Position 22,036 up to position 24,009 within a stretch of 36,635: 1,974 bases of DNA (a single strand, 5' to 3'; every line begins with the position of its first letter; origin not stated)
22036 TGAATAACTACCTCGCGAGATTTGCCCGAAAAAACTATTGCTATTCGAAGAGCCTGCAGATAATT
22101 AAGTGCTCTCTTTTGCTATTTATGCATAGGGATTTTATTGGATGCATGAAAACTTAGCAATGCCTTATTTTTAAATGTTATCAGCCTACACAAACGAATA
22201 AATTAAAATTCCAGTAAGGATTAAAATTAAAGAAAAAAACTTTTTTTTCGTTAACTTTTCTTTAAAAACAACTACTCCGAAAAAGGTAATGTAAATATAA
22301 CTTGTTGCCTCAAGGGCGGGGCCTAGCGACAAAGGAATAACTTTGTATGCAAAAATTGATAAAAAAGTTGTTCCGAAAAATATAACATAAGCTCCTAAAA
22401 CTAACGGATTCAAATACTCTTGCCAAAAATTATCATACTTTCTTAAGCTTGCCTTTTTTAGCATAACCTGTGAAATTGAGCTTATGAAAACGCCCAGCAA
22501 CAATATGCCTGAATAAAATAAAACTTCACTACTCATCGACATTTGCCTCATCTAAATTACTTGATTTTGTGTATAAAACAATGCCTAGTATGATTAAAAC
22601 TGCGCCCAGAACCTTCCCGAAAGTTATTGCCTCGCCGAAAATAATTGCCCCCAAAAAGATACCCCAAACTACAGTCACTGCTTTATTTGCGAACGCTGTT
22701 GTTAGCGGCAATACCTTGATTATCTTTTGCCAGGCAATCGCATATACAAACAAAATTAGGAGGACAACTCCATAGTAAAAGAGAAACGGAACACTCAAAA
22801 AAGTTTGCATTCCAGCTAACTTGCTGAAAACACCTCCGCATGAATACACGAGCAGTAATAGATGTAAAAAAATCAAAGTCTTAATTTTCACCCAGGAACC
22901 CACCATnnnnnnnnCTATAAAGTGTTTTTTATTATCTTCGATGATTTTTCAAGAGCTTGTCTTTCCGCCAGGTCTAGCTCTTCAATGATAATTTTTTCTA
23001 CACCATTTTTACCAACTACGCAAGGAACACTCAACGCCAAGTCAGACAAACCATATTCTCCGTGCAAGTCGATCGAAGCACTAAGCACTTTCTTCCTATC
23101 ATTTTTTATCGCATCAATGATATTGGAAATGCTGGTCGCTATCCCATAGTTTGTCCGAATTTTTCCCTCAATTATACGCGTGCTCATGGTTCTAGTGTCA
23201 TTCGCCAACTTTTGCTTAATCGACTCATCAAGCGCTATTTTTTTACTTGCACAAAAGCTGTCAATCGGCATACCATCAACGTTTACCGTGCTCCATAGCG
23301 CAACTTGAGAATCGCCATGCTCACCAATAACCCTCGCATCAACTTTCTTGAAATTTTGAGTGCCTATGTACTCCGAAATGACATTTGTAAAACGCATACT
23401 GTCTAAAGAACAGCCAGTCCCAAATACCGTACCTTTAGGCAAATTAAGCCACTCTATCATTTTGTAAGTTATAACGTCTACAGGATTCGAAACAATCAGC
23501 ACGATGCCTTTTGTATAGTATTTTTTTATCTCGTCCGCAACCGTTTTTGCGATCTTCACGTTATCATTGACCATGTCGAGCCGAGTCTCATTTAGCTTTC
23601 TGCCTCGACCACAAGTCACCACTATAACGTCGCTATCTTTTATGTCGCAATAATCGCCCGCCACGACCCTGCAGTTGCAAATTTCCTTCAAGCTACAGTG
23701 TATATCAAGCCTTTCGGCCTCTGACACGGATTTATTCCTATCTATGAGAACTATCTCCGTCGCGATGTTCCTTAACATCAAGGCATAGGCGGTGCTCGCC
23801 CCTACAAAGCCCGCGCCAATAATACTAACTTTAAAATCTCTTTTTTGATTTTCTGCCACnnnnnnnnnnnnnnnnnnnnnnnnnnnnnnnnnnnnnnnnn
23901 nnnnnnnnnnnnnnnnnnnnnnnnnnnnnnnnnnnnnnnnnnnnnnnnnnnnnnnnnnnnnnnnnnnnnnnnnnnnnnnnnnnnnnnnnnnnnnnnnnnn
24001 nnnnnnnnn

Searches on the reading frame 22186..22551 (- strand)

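Call 70: search_protein_families(library=pfam, proteins=[window:22186-22551:-], max_evalue=0.0001)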
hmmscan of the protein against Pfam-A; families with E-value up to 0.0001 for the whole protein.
window:22186-22551:- (121 aa): 1 family
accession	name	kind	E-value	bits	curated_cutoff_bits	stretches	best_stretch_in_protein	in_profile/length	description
PF00892.27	EamA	-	5.6e-07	30.4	28.2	1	15-119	35-134/135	EamA-like transporter family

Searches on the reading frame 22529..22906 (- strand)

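Call 70: search_protein_families(library=pfam, proteins=[window:22529-22906:-], max_evalue=0.0001)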
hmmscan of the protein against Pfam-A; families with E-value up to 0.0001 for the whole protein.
window:22529-22906:- (125 aa): 1 family
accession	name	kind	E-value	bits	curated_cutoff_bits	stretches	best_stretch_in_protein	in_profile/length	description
PF00892.27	EamA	-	7.9e-06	26.6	28.2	1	14-112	36-133/135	EamA-like transporter family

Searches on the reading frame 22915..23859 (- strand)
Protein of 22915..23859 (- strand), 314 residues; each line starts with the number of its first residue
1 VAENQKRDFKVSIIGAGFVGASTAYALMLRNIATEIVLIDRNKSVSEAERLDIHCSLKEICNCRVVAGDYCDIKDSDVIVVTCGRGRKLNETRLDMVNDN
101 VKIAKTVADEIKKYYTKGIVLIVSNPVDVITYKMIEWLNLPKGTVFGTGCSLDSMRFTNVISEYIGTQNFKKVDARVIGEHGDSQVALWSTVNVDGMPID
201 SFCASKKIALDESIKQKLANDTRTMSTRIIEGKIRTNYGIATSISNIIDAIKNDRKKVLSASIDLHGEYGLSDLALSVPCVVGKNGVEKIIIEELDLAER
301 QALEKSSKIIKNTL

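Call 16: search_protein_families(library=pfam, proteins=[window:22915-23859:-], max_evalue=0.001)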
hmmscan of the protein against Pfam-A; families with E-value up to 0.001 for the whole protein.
window:22915-23859:- (314 aa): 5 families
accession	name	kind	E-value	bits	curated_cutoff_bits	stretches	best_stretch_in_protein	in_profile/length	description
PF00056.29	Ldh_1_N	-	1.3e-32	113.2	27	1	10-147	2-141/141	lactate/malate dehydrogenase, NAD binding domain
PF02866.23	Ldh_1_C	-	6.6e-32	111.3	22.6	1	151-313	2-166/174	lactate/malate dehydrogenase, alpha/beta C-terminal domain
PF01266.30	DAO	-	1.4e-05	25.2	27.9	1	11-46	2-35/353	FAD dependent oxidoreductase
PF03721.20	UDPG_MGDP_dh_N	-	3.4e-05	24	27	1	10-137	2-134/187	UDP-glucose/GDP-mannose dehydrogenase family, NAD binding domain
PF01370.27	Epimerase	-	0.00071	19.5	20.9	0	15-122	5-113/240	NAD dependent epimerase/dehydratase family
